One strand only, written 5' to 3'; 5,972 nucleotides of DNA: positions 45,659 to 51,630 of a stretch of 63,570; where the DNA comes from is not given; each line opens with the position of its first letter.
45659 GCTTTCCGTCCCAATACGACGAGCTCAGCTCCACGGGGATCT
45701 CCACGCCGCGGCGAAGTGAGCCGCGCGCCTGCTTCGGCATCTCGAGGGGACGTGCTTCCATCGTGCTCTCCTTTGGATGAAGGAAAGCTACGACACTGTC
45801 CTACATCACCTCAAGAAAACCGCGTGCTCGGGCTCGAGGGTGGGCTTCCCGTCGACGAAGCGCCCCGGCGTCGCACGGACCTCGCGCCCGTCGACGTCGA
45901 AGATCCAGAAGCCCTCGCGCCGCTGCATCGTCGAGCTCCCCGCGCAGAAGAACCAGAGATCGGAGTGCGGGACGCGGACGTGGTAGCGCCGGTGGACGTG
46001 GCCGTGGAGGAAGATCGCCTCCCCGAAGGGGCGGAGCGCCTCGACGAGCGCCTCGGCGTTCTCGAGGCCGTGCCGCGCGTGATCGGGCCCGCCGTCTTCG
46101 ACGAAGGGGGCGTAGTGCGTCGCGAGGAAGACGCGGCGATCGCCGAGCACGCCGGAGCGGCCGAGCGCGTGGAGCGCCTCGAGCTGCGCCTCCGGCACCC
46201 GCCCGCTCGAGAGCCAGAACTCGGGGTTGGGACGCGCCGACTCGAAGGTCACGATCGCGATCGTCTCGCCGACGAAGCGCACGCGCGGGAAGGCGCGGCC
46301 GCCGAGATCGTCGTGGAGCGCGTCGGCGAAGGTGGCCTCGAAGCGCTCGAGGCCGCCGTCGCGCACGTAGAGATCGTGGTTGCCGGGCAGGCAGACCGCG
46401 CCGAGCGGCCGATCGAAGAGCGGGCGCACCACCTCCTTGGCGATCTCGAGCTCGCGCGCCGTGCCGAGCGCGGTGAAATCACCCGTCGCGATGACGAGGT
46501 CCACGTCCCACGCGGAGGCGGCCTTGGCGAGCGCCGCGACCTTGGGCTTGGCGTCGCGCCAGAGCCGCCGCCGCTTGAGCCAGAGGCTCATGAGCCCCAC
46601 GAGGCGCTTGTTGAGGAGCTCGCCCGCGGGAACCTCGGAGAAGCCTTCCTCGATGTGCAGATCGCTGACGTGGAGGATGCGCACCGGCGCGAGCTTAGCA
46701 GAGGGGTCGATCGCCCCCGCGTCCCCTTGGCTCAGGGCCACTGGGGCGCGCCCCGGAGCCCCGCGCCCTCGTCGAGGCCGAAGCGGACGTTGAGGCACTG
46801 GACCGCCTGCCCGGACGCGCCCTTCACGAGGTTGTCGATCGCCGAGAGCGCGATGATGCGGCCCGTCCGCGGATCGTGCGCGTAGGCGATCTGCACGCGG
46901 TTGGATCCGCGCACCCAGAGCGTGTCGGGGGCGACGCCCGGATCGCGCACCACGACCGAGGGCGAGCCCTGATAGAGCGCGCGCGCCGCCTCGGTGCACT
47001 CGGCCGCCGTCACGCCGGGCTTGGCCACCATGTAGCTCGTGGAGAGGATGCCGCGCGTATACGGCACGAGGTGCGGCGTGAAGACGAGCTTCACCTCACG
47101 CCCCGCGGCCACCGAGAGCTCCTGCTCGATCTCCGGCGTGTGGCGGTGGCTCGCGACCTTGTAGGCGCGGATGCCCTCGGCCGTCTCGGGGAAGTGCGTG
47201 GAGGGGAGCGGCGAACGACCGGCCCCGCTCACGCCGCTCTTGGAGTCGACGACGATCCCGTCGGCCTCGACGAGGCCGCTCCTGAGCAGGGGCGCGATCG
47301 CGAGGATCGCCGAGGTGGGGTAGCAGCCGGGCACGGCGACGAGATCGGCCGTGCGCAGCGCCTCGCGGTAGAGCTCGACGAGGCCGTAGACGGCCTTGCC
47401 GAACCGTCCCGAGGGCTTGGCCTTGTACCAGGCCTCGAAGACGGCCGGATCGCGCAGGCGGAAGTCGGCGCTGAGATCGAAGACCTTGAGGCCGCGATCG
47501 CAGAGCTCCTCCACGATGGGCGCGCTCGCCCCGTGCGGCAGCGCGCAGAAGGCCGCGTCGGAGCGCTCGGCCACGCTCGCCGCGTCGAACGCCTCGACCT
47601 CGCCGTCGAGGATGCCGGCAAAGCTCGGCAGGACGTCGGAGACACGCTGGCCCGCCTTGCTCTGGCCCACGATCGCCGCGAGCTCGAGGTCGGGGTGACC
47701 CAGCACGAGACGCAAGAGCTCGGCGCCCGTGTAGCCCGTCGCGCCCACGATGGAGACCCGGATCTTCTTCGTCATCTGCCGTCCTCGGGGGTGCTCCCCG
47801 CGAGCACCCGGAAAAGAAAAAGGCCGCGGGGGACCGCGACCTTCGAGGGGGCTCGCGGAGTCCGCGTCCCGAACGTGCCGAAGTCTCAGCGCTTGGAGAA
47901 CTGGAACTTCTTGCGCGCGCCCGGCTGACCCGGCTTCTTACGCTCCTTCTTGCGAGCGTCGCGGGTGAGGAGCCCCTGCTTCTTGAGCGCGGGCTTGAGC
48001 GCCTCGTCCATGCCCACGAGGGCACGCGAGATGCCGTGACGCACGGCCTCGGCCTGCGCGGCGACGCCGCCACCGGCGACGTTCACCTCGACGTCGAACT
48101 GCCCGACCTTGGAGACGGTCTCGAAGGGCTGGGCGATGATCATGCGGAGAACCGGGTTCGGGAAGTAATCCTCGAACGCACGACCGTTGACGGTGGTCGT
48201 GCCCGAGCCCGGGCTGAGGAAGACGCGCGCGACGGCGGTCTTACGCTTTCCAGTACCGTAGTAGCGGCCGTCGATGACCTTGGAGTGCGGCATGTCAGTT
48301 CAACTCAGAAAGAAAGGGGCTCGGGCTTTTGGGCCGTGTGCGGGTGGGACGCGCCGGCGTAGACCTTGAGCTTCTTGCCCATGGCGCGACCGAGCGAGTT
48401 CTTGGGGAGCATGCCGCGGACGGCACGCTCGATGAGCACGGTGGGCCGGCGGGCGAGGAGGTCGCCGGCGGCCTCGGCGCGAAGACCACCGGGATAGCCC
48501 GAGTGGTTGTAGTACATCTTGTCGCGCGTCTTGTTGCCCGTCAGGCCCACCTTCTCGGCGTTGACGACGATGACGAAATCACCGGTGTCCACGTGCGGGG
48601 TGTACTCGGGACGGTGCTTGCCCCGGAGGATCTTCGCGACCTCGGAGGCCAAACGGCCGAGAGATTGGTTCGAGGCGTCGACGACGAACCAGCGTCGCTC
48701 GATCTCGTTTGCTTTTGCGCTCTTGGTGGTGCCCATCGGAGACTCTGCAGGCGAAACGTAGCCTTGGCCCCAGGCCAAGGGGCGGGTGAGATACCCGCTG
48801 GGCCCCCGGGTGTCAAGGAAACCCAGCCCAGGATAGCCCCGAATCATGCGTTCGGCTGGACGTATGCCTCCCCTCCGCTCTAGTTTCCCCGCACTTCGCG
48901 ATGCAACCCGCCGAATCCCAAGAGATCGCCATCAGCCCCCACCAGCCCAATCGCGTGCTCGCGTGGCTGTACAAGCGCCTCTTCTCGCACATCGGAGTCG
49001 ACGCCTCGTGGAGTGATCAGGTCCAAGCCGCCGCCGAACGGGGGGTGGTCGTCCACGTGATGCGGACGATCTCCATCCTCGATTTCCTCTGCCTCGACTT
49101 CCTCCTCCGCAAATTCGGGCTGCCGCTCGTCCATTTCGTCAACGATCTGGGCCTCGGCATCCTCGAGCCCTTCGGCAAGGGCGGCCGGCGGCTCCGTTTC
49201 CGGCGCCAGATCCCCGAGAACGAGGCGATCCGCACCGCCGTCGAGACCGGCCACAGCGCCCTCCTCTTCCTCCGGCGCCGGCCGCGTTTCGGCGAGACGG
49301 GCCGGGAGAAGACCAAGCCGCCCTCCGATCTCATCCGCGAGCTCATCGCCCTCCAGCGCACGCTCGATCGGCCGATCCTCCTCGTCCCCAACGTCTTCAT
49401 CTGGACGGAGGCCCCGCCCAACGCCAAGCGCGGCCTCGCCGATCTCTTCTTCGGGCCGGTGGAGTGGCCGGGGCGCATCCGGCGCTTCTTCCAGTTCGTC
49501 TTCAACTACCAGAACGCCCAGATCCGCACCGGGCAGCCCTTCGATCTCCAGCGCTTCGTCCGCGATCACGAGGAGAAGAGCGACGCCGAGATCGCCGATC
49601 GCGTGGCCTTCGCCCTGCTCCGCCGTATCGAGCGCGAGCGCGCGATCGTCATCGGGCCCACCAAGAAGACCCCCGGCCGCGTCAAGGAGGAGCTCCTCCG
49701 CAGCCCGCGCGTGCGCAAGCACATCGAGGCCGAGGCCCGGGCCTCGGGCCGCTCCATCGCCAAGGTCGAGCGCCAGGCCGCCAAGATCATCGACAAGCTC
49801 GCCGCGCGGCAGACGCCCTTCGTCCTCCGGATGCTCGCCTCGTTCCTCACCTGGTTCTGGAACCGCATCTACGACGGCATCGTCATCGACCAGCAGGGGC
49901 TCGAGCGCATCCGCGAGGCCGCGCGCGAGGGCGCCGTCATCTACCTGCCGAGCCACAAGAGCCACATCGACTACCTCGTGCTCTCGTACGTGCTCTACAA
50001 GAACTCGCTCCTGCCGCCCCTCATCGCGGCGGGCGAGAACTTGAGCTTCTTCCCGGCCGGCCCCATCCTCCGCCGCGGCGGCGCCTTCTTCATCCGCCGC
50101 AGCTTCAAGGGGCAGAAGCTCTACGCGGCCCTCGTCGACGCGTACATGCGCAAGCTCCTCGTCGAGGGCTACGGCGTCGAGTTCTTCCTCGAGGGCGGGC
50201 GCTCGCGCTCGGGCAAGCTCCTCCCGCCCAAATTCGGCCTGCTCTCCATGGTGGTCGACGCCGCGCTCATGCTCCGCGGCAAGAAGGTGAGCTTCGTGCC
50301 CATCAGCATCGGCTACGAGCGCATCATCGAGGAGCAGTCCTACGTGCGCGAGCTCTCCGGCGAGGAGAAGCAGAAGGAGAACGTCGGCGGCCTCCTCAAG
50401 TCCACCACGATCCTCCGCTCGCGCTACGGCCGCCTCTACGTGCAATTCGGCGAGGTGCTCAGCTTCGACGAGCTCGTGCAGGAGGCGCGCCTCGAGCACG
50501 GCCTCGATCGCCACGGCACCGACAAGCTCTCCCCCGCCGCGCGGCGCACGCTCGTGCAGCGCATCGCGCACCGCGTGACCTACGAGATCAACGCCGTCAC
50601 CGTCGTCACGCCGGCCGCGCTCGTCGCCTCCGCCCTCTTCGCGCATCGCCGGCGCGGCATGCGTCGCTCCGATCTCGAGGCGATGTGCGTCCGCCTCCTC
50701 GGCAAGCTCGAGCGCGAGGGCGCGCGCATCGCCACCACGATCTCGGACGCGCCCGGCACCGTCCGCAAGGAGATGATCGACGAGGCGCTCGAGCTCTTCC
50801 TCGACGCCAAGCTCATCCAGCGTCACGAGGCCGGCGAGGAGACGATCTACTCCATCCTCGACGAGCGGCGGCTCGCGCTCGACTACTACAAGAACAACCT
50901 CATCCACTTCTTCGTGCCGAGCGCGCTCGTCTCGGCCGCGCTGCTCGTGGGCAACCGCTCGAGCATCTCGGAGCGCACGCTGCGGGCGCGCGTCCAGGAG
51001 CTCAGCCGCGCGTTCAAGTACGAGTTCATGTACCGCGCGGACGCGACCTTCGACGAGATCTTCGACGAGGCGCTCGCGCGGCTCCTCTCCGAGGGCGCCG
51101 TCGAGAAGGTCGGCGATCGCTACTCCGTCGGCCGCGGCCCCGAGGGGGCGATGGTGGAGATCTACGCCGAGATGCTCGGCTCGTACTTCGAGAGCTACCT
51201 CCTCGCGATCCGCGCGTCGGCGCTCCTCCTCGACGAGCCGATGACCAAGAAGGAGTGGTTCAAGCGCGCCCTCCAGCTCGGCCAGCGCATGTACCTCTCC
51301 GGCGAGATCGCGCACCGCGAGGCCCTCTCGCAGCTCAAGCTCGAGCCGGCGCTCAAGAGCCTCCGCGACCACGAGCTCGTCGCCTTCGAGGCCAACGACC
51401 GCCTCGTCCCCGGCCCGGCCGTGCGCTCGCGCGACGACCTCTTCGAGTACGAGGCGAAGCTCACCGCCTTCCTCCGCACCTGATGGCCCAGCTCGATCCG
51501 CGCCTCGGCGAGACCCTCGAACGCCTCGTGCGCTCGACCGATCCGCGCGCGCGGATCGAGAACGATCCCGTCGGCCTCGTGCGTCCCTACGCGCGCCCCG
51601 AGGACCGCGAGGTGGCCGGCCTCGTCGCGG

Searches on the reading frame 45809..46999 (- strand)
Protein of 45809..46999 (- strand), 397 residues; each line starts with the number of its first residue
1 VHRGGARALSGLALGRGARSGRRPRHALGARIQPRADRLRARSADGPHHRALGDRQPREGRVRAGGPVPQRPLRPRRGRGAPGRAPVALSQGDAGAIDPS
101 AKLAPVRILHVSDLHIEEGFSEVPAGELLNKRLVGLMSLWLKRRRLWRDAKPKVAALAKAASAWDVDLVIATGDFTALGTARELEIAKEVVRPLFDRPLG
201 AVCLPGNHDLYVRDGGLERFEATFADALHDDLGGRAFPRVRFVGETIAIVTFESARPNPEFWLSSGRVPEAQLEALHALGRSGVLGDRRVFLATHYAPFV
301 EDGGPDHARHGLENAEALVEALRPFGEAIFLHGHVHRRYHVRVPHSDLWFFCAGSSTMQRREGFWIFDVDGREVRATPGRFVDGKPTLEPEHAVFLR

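Call 69: search_protein_families(library=pfam, proteins=[window:45809-46999:-], max_evalue=0.0001)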
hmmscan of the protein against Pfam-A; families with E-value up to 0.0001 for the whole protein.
window:45809-46999:- (397 aa): 2 families
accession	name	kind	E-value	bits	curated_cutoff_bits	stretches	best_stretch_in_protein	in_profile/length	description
PF00149.33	Metallophos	-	1.3e-11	45.7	21.5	1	107-337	2-190/191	Calcineurin-like phosphoesterase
PF12850.12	Metallophos_2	-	5.8e-07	30.1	27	1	107-369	2-151/154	Calcineurin-like phosphoesterase superfamily domain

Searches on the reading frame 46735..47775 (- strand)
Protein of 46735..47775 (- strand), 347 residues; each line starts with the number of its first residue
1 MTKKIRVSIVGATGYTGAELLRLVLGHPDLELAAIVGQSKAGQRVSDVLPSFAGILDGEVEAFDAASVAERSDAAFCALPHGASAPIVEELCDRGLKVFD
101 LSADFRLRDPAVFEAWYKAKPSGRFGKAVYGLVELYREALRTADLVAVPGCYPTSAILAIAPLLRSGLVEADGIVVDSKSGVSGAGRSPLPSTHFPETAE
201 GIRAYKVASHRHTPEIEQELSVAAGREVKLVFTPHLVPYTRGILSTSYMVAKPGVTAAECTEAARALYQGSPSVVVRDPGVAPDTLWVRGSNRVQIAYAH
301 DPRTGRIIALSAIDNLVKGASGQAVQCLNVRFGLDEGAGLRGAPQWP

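Call 69: search_protein_families(library=pfam, proteins=[window:46735-47775:-], max_evalue=0.0001)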
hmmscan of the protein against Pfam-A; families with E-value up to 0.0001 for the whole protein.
window:46735-47775:- (347 aa): 3 families
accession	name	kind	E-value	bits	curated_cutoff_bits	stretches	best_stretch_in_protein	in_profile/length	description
PF22698.1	Semialdhyde_dhC_1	-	1e-57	195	27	1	151-315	1-165/165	Semialdehyde dehydrogenase, dimerisation domain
PF01118.30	Semialdhyde_dh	-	5e-31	108.1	26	1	6-142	1-120/121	Semialdehyde dehydrogenase, NAD binding domain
PF02774.23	Semialdhyde_dhC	-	2.1e-23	83.8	26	1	161-318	2-184/184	Semialdehyde dehydrogenase, dimerisation domain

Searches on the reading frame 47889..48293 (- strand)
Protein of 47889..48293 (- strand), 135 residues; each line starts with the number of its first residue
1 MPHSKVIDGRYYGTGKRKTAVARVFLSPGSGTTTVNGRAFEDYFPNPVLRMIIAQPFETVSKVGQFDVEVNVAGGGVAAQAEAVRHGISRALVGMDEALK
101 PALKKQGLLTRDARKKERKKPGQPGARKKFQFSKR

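Call 69: search_protein_families(library=pfam, proteins=[window:47889-48293:-], max_evalue=0.0001)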
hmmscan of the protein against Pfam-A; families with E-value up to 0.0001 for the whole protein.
window:47889-48293:- (135 aa): 1 family
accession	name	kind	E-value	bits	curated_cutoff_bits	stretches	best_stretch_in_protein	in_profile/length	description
PF00380.25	Ribosomal_S9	-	1.9e-50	170.8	22.5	1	15-135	1-121/121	Ribosomal protein S9/S16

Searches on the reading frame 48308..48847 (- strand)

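Call 69: search_protein_families(library=pfam, proteins=[window:48308-48847:-], max_evalue=0.0001)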
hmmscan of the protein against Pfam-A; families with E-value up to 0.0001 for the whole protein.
window:48308-48847:- (180 aa): 1 family
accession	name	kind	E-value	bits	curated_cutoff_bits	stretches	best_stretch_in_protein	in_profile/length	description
PF00572.24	Ribosomal_L13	-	3e-49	166.5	23.8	1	51-169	1-119/119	Ribosomal protein L13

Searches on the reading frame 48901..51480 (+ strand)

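Call 69: search_protein_families(library=pfam, proteins=[window:48901-51480:+], max_evalue=0.0001)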
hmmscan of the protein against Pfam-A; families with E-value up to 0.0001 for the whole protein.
window:48901-51480:+ (860 aa): 2 families
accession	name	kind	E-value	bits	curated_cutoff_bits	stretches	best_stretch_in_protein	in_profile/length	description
PF19277.4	GPAT_C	-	1.9e-78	264.6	25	1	481-828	1-342/344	Glycerol-3-phosphate acyltransferase C-terminal region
PF01553.26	Acyltransferase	-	7.6e-25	87.7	23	1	333-470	6-131/132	Acyltransferase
